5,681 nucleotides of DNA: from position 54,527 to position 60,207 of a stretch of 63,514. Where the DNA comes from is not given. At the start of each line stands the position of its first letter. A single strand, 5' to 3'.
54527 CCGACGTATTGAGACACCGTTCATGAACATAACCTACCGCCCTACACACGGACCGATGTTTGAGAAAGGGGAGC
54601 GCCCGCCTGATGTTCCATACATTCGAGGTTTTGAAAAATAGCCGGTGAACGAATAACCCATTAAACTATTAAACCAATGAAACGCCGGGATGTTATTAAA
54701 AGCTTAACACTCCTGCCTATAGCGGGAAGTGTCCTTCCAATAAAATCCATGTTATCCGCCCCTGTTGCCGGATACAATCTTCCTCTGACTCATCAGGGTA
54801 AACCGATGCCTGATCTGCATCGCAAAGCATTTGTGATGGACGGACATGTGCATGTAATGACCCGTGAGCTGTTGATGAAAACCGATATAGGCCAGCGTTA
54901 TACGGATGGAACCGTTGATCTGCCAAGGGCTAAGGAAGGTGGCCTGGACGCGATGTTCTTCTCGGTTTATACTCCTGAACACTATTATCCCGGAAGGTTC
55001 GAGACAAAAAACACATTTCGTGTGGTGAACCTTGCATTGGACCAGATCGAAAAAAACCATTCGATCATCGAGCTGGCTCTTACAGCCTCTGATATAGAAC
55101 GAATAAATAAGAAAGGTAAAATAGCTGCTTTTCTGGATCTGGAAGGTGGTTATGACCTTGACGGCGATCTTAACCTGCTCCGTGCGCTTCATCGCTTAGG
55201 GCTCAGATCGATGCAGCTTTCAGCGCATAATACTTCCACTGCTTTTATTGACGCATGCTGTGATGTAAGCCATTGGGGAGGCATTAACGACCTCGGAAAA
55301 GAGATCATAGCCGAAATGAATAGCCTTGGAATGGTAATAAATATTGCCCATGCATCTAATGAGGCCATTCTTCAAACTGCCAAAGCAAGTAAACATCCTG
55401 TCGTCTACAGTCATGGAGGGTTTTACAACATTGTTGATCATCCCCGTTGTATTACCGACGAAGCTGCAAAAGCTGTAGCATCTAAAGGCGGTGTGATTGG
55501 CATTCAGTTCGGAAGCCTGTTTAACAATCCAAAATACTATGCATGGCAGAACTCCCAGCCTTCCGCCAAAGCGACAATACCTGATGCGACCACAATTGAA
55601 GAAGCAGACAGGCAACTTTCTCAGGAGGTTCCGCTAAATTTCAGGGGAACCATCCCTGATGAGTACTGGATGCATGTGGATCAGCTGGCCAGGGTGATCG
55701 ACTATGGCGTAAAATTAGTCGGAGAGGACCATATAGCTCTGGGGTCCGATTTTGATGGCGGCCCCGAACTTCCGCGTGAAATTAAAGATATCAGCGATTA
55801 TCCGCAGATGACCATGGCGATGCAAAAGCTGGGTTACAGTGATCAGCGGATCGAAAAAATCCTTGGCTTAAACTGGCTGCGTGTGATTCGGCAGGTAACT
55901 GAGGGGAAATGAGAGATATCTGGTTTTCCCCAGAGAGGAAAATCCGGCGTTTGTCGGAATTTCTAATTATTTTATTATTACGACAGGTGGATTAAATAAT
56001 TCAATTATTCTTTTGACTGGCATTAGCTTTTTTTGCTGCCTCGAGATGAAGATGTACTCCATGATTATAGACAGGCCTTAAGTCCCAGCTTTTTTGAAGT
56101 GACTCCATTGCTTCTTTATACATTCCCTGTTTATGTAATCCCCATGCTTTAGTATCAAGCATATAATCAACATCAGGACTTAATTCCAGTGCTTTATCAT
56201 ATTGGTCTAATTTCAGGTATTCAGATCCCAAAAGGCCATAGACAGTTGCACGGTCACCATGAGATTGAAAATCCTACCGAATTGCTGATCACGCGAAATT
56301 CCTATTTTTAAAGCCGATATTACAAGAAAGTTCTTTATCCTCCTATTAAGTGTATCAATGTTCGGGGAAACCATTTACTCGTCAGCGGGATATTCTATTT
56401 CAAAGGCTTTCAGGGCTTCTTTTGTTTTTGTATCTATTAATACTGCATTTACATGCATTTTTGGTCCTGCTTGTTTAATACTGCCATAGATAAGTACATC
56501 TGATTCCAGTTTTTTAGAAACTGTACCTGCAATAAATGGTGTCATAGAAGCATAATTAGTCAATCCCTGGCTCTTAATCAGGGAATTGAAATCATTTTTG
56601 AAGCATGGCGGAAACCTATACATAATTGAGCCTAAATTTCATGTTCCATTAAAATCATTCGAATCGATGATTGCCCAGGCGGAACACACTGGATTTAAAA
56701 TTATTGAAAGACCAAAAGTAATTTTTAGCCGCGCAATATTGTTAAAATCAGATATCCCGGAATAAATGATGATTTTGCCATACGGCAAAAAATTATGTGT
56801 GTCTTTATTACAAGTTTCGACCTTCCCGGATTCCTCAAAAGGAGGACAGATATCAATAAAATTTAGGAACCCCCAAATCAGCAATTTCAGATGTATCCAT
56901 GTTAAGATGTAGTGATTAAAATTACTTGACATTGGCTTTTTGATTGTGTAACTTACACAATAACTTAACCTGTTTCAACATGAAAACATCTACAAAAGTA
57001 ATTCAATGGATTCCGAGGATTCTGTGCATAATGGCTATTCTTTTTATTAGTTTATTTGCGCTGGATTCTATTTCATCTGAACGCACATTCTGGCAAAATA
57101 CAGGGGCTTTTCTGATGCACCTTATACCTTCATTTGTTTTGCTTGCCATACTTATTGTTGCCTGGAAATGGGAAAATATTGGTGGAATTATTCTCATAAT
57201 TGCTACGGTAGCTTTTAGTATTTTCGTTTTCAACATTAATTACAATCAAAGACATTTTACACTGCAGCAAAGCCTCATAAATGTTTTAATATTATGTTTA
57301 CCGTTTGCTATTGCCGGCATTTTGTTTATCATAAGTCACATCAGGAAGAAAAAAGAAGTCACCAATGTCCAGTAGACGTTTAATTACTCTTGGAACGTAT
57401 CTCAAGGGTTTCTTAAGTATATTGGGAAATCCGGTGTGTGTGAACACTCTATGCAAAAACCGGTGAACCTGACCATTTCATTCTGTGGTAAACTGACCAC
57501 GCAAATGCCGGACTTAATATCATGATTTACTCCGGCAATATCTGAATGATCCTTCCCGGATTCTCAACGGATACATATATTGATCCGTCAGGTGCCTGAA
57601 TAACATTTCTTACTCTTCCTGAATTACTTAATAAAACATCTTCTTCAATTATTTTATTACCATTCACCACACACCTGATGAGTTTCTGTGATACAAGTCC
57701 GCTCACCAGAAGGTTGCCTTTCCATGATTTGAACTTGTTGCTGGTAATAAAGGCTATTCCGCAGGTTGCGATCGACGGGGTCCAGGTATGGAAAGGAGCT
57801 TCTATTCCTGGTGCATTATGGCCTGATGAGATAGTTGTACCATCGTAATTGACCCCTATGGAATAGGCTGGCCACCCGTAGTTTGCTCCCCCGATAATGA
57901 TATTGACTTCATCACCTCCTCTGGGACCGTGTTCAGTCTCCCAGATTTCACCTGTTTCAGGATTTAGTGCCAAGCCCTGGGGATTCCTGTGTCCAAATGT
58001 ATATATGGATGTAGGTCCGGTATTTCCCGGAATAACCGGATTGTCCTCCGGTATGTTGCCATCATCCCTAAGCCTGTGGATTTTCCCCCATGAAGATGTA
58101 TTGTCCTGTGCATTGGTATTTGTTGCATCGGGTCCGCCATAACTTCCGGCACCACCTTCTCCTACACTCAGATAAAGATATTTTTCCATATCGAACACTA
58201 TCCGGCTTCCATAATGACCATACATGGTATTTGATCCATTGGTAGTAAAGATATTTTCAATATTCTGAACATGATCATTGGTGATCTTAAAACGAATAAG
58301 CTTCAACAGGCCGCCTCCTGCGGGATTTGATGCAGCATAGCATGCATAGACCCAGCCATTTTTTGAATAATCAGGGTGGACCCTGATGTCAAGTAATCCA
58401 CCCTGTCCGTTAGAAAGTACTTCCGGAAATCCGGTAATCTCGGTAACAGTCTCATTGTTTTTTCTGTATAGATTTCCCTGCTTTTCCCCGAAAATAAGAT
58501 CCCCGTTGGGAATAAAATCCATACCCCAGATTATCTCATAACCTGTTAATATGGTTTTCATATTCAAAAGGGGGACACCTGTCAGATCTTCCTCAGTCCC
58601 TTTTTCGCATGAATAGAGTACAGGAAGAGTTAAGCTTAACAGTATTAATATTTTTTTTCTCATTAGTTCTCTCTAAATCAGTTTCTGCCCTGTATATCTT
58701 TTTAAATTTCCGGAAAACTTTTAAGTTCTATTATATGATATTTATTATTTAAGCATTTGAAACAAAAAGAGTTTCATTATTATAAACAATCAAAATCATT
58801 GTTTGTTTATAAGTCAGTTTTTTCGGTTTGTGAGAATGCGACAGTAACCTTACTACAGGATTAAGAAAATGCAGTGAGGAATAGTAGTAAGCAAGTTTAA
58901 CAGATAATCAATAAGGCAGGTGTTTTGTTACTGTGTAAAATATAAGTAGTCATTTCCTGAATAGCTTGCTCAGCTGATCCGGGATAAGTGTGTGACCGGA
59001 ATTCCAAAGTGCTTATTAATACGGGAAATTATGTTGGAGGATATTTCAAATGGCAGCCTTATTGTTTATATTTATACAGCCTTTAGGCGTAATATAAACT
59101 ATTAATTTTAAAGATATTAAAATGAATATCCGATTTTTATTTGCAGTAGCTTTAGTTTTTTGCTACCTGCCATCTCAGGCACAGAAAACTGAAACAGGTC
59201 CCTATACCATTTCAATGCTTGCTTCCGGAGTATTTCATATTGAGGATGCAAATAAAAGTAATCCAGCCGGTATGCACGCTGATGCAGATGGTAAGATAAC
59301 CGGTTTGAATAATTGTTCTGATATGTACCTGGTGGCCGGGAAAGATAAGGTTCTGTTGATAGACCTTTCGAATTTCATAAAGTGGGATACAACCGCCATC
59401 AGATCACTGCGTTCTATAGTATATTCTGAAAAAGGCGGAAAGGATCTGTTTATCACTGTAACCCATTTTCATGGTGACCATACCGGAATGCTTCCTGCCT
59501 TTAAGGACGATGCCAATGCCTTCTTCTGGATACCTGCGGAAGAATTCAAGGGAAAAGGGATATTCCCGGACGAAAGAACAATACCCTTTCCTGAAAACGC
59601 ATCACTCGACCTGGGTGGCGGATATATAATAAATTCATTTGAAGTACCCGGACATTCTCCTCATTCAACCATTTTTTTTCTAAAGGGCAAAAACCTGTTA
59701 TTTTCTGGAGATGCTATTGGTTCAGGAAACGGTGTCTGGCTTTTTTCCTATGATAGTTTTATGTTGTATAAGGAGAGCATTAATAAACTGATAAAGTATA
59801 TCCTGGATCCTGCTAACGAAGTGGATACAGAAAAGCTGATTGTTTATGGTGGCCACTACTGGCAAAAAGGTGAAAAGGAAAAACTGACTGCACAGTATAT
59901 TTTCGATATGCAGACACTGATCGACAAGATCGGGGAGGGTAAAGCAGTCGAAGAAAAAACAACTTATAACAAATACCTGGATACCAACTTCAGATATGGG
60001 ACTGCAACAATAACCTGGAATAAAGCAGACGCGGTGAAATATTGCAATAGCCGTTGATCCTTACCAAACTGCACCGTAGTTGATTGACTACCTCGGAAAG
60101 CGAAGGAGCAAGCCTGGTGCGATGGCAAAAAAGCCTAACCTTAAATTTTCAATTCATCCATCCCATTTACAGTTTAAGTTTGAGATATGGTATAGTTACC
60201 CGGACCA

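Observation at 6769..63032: Nine copies of an extended promoter-like motif with a conserved spacer, all on the + strand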

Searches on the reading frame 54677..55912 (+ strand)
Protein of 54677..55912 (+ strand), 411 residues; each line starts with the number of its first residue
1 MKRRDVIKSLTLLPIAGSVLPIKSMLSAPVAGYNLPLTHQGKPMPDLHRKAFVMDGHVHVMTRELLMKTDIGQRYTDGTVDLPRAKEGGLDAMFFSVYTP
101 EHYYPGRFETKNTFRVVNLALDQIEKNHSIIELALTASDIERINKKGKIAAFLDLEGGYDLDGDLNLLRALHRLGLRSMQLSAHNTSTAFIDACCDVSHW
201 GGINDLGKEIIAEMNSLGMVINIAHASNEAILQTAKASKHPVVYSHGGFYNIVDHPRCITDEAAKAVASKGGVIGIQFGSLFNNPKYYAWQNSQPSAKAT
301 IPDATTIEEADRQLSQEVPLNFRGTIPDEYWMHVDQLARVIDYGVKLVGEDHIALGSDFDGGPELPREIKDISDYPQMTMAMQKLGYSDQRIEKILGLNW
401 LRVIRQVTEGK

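Call 45: search_protein_families(library=pfam, proteins=[window:54677-55912:+], max_evalue=0.0001)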
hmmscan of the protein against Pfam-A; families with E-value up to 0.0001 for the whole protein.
window:54677-55912:+ (411 aa): 1 family
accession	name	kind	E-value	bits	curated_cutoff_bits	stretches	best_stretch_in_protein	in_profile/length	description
PF01244.27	Peptidase_M19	-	6e-86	288.9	26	1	47-406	2-319/319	Membrane dipeptidase (Peptidase family M19)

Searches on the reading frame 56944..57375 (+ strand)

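Call 10: search_protein_families(library=pfam, proteins=[window:56944-57375:+], max_evalue=0.01)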
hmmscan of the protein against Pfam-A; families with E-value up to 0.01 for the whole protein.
window:56944-57375:+ (143 aa): 1 family
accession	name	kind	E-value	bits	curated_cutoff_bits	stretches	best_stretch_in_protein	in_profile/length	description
PF24709.1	DUF7670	-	1.2e-34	119.6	29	1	13-137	1-115/118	Domain of unknown function (DUF7670)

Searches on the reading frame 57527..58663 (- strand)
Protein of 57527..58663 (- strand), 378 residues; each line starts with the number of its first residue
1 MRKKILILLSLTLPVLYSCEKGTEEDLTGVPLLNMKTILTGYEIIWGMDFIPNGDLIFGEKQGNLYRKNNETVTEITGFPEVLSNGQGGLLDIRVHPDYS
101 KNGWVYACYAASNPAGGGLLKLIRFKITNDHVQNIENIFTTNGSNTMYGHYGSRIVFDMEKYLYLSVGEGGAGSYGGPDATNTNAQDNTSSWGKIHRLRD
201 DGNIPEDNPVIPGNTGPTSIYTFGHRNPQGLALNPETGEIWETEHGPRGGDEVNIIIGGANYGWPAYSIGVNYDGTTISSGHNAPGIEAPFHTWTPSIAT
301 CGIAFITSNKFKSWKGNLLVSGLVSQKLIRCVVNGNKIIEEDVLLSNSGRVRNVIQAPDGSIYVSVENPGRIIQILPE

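Call 45: search_protein_families(library=pfam, proteins=[window:57527-58663:-], max_evalue=0.0001)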
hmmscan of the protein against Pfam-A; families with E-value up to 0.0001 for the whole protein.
window:57527-58663:- (378 aa): 1 family
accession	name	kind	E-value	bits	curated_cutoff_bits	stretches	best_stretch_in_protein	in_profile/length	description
PF07995.17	GSDH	-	4.1e-109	365.3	25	1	44-373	3-331/332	Glucose / Sorbosone dehydrogenase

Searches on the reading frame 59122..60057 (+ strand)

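Call 45: search_protein_families(library=pfam, proteins=[window:59122-60057:+], max_evalue=0.0001)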
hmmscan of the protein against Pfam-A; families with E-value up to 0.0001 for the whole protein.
window:59122-60057:+ (311 aa): 1 family
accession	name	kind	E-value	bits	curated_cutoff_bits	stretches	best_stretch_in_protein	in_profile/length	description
PF00753.33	Lactamase_B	-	5.6e-12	46.5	22.7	1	67-212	7-169/196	Metallo-beta-lactamase superfamily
